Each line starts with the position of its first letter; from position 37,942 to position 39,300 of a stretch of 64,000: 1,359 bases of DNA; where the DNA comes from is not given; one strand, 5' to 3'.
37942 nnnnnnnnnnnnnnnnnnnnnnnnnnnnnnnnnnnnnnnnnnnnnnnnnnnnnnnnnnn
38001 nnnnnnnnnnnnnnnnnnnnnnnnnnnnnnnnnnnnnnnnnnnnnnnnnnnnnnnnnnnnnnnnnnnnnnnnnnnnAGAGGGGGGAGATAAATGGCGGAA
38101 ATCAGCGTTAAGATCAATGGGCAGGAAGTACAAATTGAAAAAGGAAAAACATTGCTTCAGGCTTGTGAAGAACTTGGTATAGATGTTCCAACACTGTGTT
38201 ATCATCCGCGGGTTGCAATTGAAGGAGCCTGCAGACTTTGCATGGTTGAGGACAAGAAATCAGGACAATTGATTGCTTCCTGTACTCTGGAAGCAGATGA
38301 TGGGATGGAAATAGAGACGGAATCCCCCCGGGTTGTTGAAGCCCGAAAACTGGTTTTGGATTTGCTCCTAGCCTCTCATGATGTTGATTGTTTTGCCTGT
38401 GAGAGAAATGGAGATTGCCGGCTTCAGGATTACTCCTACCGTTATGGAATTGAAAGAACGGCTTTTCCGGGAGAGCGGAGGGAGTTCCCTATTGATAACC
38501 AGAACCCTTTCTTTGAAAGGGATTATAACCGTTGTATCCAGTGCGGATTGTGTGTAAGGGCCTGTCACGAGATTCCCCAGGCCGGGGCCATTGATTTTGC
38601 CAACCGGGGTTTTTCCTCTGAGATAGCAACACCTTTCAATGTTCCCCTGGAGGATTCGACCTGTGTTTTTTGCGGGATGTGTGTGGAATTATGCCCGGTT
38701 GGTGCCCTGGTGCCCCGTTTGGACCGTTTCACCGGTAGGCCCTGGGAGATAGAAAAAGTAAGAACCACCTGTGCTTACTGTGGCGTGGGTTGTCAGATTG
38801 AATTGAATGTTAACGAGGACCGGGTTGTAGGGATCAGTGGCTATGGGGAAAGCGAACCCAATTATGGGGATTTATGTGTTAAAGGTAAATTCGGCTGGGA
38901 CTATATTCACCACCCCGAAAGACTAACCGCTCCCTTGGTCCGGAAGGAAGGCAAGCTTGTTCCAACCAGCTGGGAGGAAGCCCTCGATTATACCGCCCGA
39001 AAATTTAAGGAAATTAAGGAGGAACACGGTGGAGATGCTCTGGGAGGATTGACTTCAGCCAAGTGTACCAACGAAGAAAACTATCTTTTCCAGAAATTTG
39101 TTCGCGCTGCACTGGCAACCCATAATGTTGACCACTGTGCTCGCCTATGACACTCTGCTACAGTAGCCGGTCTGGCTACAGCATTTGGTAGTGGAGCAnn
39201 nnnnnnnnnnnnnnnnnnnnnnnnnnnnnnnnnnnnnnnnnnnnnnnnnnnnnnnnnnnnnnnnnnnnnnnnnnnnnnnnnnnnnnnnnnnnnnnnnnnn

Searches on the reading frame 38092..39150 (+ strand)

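Call 10: search_protein_families(library=pfam, proteins=[window:38092-39150:+], max_evalue=0.0001)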
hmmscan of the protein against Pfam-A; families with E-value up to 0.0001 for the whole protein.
window:38092-39150:+ (352 aa): 12 families
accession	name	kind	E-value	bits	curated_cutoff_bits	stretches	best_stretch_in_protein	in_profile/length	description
PF13510.11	Fer2_4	-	2.5e-19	69.5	22.8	1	3-78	3-81/82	2Fe-2S iron-sulfur cluster binding domain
PF04879.21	Molybdop_Fe4S4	-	7.4e-17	61.5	22.7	1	221-274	2-55/55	Molybdopterin oxidoreductase Fe4S4 domain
PF10588.14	NADH-G_4Fe-4S_3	-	2.6e-16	59.3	27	1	85-122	1-38/40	NADH-ubiquinone oxidoreductase-G iron-sulfur binding region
PF00384.28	Molybdopterin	-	4.8e-14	52.6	24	1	277-352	1-81/353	Molybdopterin oxidoreductase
PF22117.2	Fer4_Nqo3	-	2e-10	41.1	27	1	139-206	2-66/67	NADH-quinone oxidoreductase subunit 3, ferredoxin-like domain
PF12838.12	Fer4_7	-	2.6e-10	41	27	1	147-205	1-52/52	4Fe-4S dicluster domain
PF00037.32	Fer4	-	2.4e-08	33.9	21.1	1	189-206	6-23/24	4Fe-4S binding domain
PF14697.11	Fer4_21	-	1.7e-06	28.5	35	1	145-204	5-55/59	4Fe-4S dicluster domain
PF12837.12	Fer4_6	-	3.4e-06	27.2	25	1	140-160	1-21/24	4Fe-4S binding domain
PF13187.11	Fer4_9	-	7.6e-06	26.3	27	1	147-205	1-51/52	4Fe-4S dicluster domain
PF13183.11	Fer4_8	-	1.8e-05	25.7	27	1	146-204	3-67/68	4Fe-4S dicluster domain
PF13237.11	Fer4_10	-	3.7e-05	24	25.5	0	143-159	4-21/53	4Fe-4S dicluster domain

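Call 11: search_protein_families(library=ncbifam, proteins=[window:38092-39150:+], max_evalue=1e-10)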
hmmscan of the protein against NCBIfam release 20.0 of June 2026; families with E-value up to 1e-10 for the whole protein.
window:38092-39150:+ (352 aa): 15 families
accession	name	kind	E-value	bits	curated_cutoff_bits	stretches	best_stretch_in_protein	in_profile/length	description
TIGR01973.1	NuoG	equivalog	9.9e-93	311.9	470.05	1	6-349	1-337/606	NADH-quinone oxidoreductase subunit NuoG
NF005895.0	PRK07860.1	equivalog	1.2e-70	238.5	802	1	3-351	17-361/811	NADH-quinone oxidoreductase subunit G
NF040763.1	FeFe_hydrog_A6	exception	2e-68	231.2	765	1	4-207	1-206/571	NADH-dependent [FeFe] hydrogenase, group A6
NF005745.0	PRK07569.1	equivalog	5.3e-52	176.6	333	1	4-209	4-210/238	bidirectional hydrogenase complex protein HoxU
TIGR01591.1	Fdh-alpha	equivalog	6.4e-51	173.2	666.25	1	225-352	1-128/672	formate dehydrogenase subunit alpha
NF006305.0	PRK08493.1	equivalog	4.1e-45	154.2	591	1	4-277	2-295/819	NADH-quinone oxidoreductase subunit G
NF040762.1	Hydr_FeFe_Clost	exception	1.9e-40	139.1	900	1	5-207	2-205/572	ferredoxin hydrogenase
NF009454.0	PRK12814.1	equivalog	1.4e-29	103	916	1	1-104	1-105/657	putative NADPH-dependent glutamate synthase small subunit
NF047855.1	AssmNtatRedNasC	equivalog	1.9e-27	95.9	1100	1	222-352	20-152/708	assimilatory nitrate reductase catalytic subunit NasC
NF010055.0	PRK13532.1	equivalog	6.3e-23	80.9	904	1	221-351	41-178/830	nitrate reductase catalytic subunit NapA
TIGR01706.1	NAPA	equivalog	2.3e-21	75.9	930.55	1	221-351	41-178/830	periplasmic nitrate reductase subunit alpha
NF012032.0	PRK15488.1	equivalog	1e-16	60.2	694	1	219-334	40-157/759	thiosulfate reductase PhsA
TIGR02512.1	FeFe_hydrog_A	subfamily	2.6e-15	56.2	405.95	1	142-209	3-70/375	[FeFe] hydrogenase, group A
NF041323.1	Nitr_red_NasA_Halo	equivalog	4.6e-12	45.3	1000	1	230-348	3-121/673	assimilatory nitrate reductase NasA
TIGR01553.1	formate-DH-alph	equivalog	8e-11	40.4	814.2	0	219-339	41-182/1009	formate dehydrogenase-N subunit alpha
